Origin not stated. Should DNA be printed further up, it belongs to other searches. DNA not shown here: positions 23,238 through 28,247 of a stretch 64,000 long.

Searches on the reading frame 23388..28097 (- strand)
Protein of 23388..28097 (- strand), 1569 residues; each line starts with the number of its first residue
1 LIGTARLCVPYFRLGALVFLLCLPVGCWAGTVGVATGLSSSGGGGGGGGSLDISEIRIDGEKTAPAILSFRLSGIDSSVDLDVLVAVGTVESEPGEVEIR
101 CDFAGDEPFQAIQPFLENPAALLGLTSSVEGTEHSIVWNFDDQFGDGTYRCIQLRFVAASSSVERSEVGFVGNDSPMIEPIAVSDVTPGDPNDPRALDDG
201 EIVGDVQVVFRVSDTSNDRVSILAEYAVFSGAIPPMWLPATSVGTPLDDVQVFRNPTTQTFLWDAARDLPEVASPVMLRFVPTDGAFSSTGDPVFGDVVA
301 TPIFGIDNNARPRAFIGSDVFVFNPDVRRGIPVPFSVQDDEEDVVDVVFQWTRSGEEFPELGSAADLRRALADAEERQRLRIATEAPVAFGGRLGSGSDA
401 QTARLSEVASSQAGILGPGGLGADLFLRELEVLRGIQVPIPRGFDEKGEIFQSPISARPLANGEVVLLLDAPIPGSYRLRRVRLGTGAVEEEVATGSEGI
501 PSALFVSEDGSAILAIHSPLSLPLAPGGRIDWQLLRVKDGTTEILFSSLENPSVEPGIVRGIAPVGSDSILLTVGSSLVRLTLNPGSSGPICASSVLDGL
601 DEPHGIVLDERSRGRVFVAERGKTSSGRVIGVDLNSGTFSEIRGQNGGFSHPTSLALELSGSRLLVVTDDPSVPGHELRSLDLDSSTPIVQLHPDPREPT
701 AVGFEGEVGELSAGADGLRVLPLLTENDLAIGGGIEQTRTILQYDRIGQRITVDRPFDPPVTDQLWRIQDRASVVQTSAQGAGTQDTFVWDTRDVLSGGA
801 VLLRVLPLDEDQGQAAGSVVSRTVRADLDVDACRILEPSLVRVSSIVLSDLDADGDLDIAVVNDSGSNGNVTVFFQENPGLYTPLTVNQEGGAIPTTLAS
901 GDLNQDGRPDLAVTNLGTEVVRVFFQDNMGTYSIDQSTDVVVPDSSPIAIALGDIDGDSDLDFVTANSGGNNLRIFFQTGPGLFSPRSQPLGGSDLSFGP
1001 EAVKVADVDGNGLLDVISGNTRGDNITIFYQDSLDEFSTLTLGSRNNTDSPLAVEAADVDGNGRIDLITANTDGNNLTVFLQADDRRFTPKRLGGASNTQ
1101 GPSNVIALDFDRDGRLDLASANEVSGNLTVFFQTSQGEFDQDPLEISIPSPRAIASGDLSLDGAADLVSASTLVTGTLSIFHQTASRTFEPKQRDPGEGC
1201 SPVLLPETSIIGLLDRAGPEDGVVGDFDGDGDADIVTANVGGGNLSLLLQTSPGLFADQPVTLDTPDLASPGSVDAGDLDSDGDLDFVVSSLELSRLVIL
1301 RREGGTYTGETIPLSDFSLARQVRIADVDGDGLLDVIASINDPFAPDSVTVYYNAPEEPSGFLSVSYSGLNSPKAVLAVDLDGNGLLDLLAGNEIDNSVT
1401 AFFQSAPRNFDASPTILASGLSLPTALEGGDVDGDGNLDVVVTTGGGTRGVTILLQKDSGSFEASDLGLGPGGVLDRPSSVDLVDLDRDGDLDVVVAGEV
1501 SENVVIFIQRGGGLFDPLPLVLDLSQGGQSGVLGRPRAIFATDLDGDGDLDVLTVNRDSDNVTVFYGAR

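Call 19: search_protein_families(library=pfam, proteins=[window:23388-28097:-], max_evalue=0.001)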
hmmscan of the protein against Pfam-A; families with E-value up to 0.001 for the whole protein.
window:23388-28097:- (1569 aa): 2 families
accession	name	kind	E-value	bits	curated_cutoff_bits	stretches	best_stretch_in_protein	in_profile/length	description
PF13517.12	FG-GAP_3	-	2.6e-71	236.5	26.9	10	954-1017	1-60/61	FG-GAP-like repeat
PF01839.29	FG-GAP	-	6e-35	119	22.1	1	896-915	3-22/37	FG-GAP repeat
